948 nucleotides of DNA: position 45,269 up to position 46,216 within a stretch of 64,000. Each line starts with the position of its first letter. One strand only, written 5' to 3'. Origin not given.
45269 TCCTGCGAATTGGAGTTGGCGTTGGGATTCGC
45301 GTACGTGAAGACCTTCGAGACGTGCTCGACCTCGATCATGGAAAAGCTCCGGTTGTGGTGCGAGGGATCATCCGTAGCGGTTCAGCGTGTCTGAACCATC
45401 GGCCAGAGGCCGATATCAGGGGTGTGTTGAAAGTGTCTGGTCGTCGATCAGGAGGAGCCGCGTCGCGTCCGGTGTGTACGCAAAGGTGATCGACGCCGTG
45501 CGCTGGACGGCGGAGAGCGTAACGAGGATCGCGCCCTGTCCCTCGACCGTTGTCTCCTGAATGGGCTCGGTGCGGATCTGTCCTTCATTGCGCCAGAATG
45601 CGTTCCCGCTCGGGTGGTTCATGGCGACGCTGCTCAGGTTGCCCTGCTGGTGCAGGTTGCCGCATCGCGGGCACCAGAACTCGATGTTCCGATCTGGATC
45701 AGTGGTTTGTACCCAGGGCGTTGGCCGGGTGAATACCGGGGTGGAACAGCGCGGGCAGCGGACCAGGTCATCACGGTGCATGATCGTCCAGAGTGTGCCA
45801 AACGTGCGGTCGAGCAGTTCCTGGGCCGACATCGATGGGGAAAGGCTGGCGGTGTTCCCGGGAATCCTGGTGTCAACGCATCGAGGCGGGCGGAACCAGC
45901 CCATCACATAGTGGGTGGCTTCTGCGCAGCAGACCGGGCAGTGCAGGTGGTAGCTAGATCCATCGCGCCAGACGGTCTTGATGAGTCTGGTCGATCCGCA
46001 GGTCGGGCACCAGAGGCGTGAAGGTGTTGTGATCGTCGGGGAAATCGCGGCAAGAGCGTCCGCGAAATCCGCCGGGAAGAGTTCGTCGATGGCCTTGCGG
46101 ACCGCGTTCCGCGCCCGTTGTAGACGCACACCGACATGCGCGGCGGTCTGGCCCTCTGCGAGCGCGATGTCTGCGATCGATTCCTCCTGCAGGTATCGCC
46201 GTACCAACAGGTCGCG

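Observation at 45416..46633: ECF sigma factor with a fused C-terminal domain carrying two CxxC-pair (zinc-ribbon-like) modules and no adjacent anti-sigma gene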

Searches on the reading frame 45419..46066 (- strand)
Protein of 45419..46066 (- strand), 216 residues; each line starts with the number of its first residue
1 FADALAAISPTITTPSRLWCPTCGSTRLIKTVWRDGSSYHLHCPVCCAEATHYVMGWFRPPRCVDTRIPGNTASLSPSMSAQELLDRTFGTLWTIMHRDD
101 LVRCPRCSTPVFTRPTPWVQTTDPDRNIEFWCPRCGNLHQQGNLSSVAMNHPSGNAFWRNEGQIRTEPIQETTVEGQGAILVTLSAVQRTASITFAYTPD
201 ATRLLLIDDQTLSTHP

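Call 5: find_homologous_proteins(query=window:45419-46066:-)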
Query window:45419-46066:- (216 aa): 2 proteins with E <= 0.001 among 93 candidates.
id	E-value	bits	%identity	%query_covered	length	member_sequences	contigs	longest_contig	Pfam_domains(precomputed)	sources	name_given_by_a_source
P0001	5.5e-101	355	72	97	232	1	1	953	PF24042.2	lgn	-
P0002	1.2e-89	318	63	98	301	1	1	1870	PF08281.19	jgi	jgi:predicted RNA-binding Zn-ribbon protein involved in translation (DUF1610 family)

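Call 16: search_protein_representatives(alignment_id=A1)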
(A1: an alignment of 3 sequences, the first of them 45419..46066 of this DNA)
Query: 3 sequences, 216 profile positions. Proteins with E-value up to 0.001 (for the whole library): 216; up to 1e-10: 13; up to 1e-30: 2. The best 150 are listed.
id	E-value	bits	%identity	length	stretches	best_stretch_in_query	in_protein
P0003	2.7e-97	340.7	-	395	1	1-209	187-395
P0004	4.5e-31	124.2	-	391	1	9-208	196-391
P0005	2.0e-26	109.0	-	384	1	8-207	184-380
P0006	5.4e-19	84.7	-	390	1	15-207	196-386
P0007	3.1e-14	69.2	-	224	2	102-207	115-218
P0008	1.2e-12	64.0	-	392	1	5-205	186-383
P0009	1.2e-12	63.9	-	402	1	7-207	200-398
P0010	1.4e-12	63.7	-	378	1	13-208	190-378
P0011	4.8e-12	62.0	-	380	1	15-194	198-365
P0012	5.0e-12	62.0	-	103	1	127-207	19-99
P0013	5.0e-11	58.7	-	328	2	82-205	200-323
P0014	8.0e-11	58.0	-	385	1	12-200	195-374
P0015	9.7e-11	57.8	-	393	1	15-187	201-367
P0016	1.1e-10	57.7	-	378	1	9-188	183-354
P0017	1.1e-10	57.6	-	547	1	5-208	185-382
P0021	1.8e-10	56.9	-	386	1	14-201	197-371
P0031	4.2e-09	52.4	-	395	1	15-207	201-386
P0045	3.6e-08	49.4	-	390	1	15-205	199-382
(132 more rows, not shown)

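Call 28: find_related_loci(query=A1, collection=genome_contigs, flank=10000)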
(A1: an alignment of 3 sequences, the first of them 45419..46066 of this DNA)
Query A1 (216 aa) in genome_contigs; peptide patterns used: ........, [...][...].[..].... (x = any residue, [..] = any of these).
23 stretches matched a pattern; 2 encode a relative of the query (tblastn E <= 1e-3); 2 distinct loci.
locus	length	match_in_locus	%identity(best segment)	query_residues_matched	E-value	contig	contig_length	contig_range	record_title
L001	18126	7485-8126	96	1-214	3e-142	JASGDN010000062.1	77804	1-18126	MAG: Thermomicrobiales bacterium isolate 4M006 JMF-2106-05-0004.bin.6_63, whole genome shotgun sequence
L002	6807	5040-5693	64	1-216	1e-93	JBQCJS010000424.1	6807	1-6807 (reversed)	MAG: Thermomicrobiales bacterium isolate bin998 k127_7317094, whole genome shotgun sequence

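Call 32: find_homologous_proteins(query=A3, max_evalue=0.00001)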
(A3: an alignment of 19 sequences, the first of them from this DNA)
Query A3 (19 sequences) (211 aa, profile of the alignment): 33 proteins with E <= 0.00001 among 2560 candidates.
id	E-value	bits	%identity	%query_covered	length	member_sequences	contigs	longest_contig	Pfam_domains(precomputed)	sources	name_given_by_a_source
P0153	1.4e-59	219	26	84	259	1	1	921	PF08281.19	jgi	jgi:hypothetical protein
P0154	2.3e-58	215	27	84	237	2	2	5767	PF24042.2,PF01155.26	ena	-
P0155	2.3e-57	212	27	90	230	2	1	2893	PF24042.2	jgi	jgi:hypothetical protein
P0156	1.8e-56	209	27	87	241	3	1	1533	PF24042.2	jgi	jgi:hypothetical protein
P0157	2.4e-56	208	28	84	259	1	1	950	PF24042.2,PF08281.19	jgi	jgi:Zn finger protein HypA/HybF involved in hydrogenase expression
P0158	5.0e-56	207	28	84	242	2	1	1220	PF24042.2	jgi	jgi:Zn finger protein HypA/HybF involved in hydrogenase expression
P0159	6.7e-56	207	24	84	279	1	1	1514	PF24042.2,PF08281.19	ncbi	ncbi:MAG TPA: sigma-70 family RNA polymerase sigma factor, partial [Anaerolineales bacterium]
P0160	3.9e-55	204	25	90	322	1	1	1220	PF24042.2,PF08281.19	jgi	jgi:predicted DNA-binding protein YlxM (UPF0122 family)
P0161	4.1e-55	204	27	84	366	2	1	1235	PF24042.2,PF04542.21,PF08281.19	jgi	jgi:RNA polymerase sigma-70 factor (ECF subfamily)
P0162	1.9e-54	202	23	84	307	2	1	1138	PF24042.2,PF08281.19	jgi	jgi:DNA-binding CsgD family transcriptional regulator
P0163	5.8e-54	201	24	91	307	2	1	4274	PF24042.2,PF08281.19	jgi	jgi:RNA polymerase sigma-70 factor (ECF subfamily)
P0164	8.7e-54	200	27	94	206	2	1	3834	PF24042.2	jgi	jgi:hypothetical protein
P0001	2.4e-51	192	72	97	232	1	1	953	PF24042.2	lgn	-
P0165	6.6e-51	191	23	91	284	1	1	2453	PF04545.23,PF08281.19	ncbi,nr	ncbi:MAG TPA: RNA polymerase sigma factor, partial [Chloroflexota bacterium]|nr:RNA polymerase sigma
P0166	1.4e-49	186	25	92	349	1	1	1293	PF24042.2,PF08281.19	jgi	jgi:RNA polymerase sigma factor (sigma-70 family)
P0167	2.5e-49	185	28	93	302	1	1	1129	PF24042.2,PF08281.19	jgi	jgi:hypothetical protein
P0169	6.2e-46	174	23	77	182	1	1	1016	PF24042.2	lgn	-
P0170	2.7e-41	159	27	72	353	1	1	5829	PF24042.2,PF04542.21,PF08281.19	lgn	-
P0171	2.3e-40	156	37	35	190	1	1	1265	PF24042.2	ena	-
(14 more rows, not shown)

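Call 36: find_encoding_contigs(protein=P0004, flank=6000, max_places=3)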
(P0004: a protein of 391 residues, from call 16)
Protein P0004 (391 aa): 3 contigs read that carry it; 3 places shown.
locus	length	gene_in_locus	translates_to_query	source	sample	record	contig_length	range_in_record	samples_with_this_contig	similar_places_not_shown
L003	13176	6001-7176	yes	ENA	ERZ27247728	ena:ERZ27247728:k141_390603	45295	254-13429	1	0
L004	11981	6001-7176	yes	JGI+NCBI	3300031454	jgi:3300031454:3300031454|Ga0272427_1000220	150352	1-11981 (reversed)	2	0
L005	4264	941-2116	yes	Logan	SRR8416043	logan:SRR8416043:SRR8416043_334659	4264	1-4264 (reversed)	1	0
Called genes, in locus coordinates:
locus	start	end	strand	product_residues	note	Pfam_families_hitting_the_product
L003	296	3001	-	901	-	PF17210:SdrD_B (faint), PF17802:SpaA (faint), PF22904:NOMO1-like_2nd (faint), PF07495:Y_Y_Y (faint)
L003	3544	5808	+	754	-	PF13520:AA_permease_2, PF02705:K_trans (faint)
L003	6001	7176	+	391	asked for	PF04542:Sigma70_r2, PF24042:DUF7351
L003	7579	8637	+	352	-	PF00005:ABC_tran, PF02463:SMC_N (faint), PF13555:AAA_29 (weak), PF13304:AAA_21 (faint)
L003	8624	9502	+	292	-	-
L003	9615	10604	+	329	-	PF00005:ABC_tran, PF13304:AAA_21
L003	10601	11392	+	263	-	PF12679:ABC2_membrane_2, PF10920:DUF2705 (weak)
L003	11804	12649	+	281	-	-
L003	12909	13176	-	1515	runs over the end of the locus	PF00310:GATase_2, PF04898:Glu_syn_central, PF01645:Glu_synthase, PF01493:GXGXG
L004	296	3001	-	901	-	PF17210:SdrD_B (faint), PF17802:SpaA (faint), PF22904:NOMO1-like_2nd (faint), PF07495:Y_Y_Y (faint)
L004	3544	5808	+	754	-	PF13520:AA_permease_2, PF02705:K_trans (faint)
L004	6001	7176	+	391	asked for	PF04542:Sigma70_r2, PF24042:DUF7351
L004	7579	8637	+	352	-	PF00005:ABC_tran, PF02463:SMC_N (faint), PF13555:AAA_29 (weak), PF13304:AAA_21 (faint)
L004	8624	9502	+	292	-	-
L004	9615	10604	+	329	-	PF00005:ABC_tran, PF13304:AAA_21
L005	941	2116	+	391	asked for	PF04542:Sigma70_r2, PF24042:DUF7351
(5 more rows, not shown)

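Call 38: find_encoding_contigs(protein=P0009, flank=5000, max_places=2)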
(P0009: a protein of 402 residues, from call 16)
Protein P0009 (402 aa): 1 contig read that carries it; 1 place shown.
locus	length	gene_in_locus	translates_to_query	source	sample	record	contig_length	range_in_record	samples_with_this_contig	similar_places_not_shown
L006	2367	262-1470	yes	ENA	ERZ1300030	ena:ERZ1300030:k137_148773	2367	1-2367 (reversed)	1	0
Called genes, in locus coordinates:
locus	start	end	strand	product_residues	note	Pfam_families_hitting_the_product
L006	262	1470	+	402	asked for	PF04542:Sigma70_r2, PF04545:Sigma70_r4, PF08281:Sigma70_r4_2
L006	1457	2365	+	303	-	?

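Call 39: find_encoding_contigs(protein=P0021, flank=5000, max_places=2)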
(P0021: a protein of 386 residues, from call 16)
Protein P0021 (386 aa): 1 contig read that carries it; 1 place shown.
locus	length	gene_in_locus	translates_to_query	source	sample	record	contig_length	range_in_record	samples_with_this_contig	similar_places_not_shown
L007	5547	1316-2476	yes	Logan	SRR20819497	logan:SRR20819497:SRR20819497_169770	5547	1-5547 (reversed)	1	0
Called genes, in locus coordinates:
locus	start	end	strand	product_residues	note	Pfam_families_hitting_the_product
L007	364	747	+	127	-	PF22976:RRM_10 (weak), PF00076:RRM_1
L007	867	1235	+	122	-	PF11969:DcpS_C, PF01230:HIT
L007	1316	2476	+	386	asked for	PF04542:Sigma70_r2, PF08281:Sigma70_r4_2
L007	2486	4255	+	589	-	PF00664:ABC_membrane, PF00005:ABC_tran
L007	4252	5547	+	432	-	?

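Call 40: find_encoding_contigs(protein=P0006, flank=5000, max_places=2)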
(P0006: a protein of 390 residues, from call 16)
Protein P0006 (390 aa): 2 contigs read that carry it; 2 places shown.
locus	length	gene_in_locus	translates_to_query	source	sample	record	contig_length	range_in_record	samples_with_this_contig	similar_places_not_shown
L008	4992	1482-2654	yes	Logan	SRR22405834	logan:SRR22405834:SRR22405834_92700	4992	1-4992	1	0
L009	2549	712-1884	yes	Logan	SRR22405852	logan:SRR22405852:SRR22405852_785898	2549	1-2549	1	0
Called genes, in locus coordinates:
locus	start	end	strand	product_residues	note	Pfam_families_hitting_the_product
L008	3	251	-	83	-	?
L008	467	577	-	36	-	-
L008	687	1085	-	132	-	PF01381:HTH_3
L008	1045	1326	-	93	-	PF04365:BrnT_toxin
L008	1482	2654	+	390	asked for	PF04542:Sigma70_r2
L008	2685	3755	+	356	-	PF00005:ABC_tran, PF13304:AAA_21 (weak)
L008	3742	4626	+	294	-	PF01061:ABC2_membrane, PF12698:ABC2_membrane_3 (weak)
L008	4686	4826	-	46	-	-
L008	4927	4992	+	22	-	?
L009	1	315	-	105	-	?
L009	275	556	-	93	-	PF04365:BrnT_toxin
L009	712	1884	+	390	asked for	PF04542:Sigma70_r2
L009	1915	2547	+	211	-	?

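Call 42: find_encoding_contigs(protein=P0031, flank=5000, max_places=2)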
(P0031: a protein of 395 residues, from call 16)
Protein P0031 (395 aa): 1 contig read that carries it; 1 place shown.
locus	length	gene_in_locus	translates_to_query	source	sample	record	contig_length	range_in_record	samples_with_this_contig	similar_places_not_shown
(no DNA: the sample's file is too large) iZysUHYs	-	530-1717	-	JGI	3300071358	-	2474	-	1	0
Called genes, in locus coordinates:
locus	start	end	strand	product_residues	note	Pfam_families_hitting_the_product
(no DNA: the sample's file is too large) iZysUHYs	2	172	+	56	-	?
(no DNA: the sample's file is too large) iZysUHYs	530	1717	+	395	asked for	PF04542:Sigma70_r2, PF08281:Sigma70_r4_2, PF04545:Sigma70_r4 (weak)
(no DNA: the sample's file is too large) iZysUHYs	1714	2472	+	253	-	?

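Call 43: find_encoding_contigs(protein=P0045, flank=5000, max_places=2)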
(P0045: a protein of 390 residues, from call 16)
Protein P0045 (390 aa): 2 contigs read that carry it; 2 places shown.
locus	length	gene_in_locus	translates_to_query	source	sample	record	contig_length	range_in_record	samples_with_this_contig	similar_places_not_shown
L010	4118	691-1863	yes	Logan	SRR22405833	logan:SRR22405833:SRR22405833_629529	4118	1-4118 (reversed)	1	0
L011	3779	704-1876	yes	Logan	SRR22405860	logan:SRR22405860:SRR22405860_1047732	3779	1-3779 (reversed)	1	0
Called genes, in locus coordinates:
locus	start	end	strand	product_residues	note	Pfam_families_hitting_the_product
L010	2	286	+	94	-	?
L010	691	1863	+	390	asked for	PF04542:Sigma70_r2, PF08281:Sigma70_r4_2, PF04545:Sigma70_r4 (weak)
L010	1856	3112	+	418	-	PF05977:MFS_3, PF07690:MFS_1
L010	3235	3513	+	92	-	-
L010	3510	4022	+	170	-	PF01850:PIN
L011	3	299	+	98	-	?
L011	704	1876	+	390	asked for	PF04542:Sigma70_r2, PF08281:Sigma70_r4_2, PF04545:Sigma70_r4 (weak)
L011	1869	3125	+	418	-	PF05977:MFS_3, PF07690:MFS_1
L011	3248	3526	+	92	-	-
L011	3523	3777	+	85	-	?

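Call 44: find_encoding_contigs(protein=P0015, flank=5000, max_places=2)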
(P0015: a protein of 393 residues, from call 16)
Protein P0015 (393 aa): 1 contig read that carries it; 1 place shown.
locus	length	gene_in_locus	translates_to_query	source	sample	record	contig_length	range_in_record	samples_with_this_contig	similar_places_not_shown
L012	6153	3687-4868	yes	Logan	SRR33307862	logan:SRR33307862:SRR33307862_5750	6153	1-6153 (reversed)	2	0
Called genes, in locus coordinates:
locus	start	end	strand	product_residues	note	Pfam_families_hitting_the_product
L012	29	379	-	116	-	-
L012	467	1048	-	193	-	PF01613:Flavin_Reduct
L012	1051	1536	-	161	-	PF00376:MerR (weak), PF13411:MerR_1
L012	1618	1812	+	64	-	-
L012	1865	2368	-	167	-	-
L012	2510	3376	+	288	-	-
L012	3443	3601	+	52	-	-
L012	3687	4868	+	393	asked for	PF04542:Sigma70_r2, PF08281:Sigma70_r4_2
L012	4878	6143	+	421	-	PF00083:Sugar_tr (faint), PF05977:MFS_3, PF07690:MFS_1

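Call 45: search_protein_families(library=pfam, proteins=[L006:1457-2365:+, L007:4252-5547:+, L003:8624-9502:+, L003:11804-12649:+, L012:2510-3376:+], max_evalue=0.001)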
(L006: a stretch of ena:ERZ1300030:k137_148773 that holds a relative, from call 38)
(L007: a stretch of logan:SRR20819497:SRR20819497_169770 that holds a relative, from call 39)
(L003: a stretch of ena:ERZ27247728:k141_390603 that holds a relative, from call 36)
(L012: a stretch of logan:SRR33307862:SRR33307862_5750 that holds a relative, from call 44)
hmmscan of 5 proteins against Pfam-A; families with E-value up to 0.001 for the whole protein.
L006:1457-2365:+ (303 aa): 2 families
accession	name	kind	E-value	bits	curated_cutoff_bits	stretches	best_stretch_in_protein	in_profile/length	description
PF05977.19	MFS_3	-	3.1e-23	82.5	27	1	14-270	8-261/524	Transmembrane secretion effector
PF07690.21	MFS_1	-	3e-18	66.3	33.4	1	21-270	1-245/347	Major Facilitator Superfamily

L007:4252-5547:+ (432 aa): 4 families
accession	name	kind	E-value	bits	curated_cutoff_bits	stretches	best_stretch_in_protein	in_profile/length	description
PF00664.28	ABC_membrane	-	2.8e-13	50.6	28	1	20-280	3-265/274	ABC transporter transmembrane region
PF00005.33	ABC_tran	-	2.3e-09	38.4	25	1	366-416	2-52/137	ABC transporter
PF13555.12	AAA_29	-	0.00035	20.7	27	0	373-409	20-55/61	P-loop containing region of AAA domain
PF13401.12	AAA_22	-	0.00069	20.4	27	0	375-414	5-33/130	AAA domain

L003:8624-9502:+ (292 aa): 2 families
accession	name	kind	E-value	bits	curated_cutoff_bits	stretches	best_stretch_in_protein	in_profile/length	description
PF01061.29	ABC2_membrane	-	0.00033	20.7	26.9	1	26-235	7-209/211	ABC-2 type transporter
PF12698.13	ABC2_membrane_3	-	0.00035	20.2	31.6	1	94-273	183-347/347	ABC-2 family transporter protein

L003:11804-12649:+ (281 aa): 0 families

L012:2510-3376:+ (288 aa): 0 families

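Call 56: predict_structure(alignment_id=A3)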
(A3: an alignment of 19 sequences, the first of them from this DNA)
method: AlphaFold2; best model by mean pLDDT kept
length: 211 residues; sequences in the alignment: 19
mean_pLDDT: 80.8   pTM: 0.78
mean pLDDT of the five models: 80.8, 80.6, 80.2, 79.1, 78.8
residues with pLDDT >= 90: 73; 70-90: 97; 50-70: 22; < 50: 19
segments of 3 or more residues with pLDDT < 50: 56-66, 207-211
pLDDT, mean of each block of 10 residues (from residue 1): 88 91 91 86 77 57 52 85 67 81 86 56 84 79 86 91 93 95 95 91 70 39
secondary structure, 60 per line:
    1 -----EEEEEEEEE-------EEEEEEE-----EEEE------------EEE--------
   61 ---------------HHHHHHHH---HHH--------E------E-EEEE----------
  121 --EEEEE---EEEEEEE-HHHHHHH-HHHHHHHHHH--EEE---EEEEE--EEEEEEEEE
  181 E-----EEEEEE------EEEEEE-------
elements in order: E6-14 E22-28 E34-37 E50-52 H76-83 E107-110 E123-127 E131-137 H139-145 H147-156 E159-161 E165-169 E172-181 E187-192 E199-204

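Call 63: fold_search(model_id=the predicted structure, library=pdb)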
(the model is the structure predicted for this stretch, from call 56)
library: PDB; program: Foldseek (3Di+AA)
matches with E <= 10: 422; with E <= 0.001: 0
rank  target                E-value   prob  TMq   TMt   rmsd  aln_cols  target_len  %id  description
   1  8hpy_D                1.1e-01  0.14  0.17  0.10  14.5       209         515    6  Crystal structure of human LGI1-ADAM22 complex (released 2023-12-13)
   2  7wb4_J                1.4e-01  0.13  0.22  0.06  14.3       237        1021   10  Cryo-EM structure of the NR subunit from X. laevis NPC (released 2022-03-02)
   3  9qzd_A                1.5e-01  0.25  0.19  0.27   7.5        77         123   12  de novo NTF2-like protein (released 2025-10-22)
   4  5kpe_MODEL_1_A        2.2e-01  0.38  0.20  0.30   5.9        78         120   12  Solution NMR Structure of Denovo Beta Sheet Design Protein, Northeast Structural Genomics Consortium (NESG) Ta (released 2016-09-21)
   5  5boi                  2.4e-01  0.13  0.24  0.23  16.5       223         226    6  Bacillus megaterium YpeB C-terminal domain (released 2015-08-12)
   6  7fik_j                2.4e-01  0.12  0.23  0.07  13.6       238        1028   10  The cryo-EM structure of the CR subunit from X. laevis NPC (released 2022-11-09)
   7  1hj3_A                2.9e-01  0.13  0.22  0.10  15.6       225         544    9  Cytochrome cd1 Nitrite Reductase, dioxygen complex (released 2001-01-16)
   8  6l8a_D                3.0e-01  0.38  0.19  0.10   7.5        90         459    9  Tetrathionate hydrolase from Acidithiobacillus ferrooxidans (released 2020-11-11)
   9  1dy7_A                3.0e-01  0.16  0.22  0.13  15.0       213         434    9  Cytochrome cd1 Nitrite Reductase, CO complex (released 2000-09-24)
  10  6xk9_Y                3.0e-01  0.11  0.20  0.06  13.1       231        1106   12  Cereblon in complex with DDB1, CC-90009, and GSPT1 (released 2020-12-02)
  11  7tdz_i                3.4e-01  0.10  0.23  0.07  15.1       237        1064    9  Cryo-EM model of protomer of the cytoplasmic ring of the nuclear pore complex from Xenopus laevis (released 2022-06-22)
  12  1gjq_A                3.6e-01  0.11  0.21  0.10  16.9       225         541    7  Pseudomonas aeruginosa cd1 nitrite reductase reduced cyanide complex (released 2002-08-01)
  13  6lk8_j                3.6e-01  0.08  0.21  0.06  14.5       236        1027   10  Structure of Xenopus laevis Cytoplasmic Ring subunit. (released 2021-07-21)
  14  5ts4_C                4.3e-01  0.15  0.17  0.29   8.4        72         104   10  Crystal structure of a de novo designed protein with curved beta-sheet (released 2017-01-25)
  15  6lk8_J                4.3e-01  0.08  0.21  0.06  14.5       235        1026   10  Structure of Xenopus laevis Cytoplasmic Ring subunit. (released 2021-07-21)
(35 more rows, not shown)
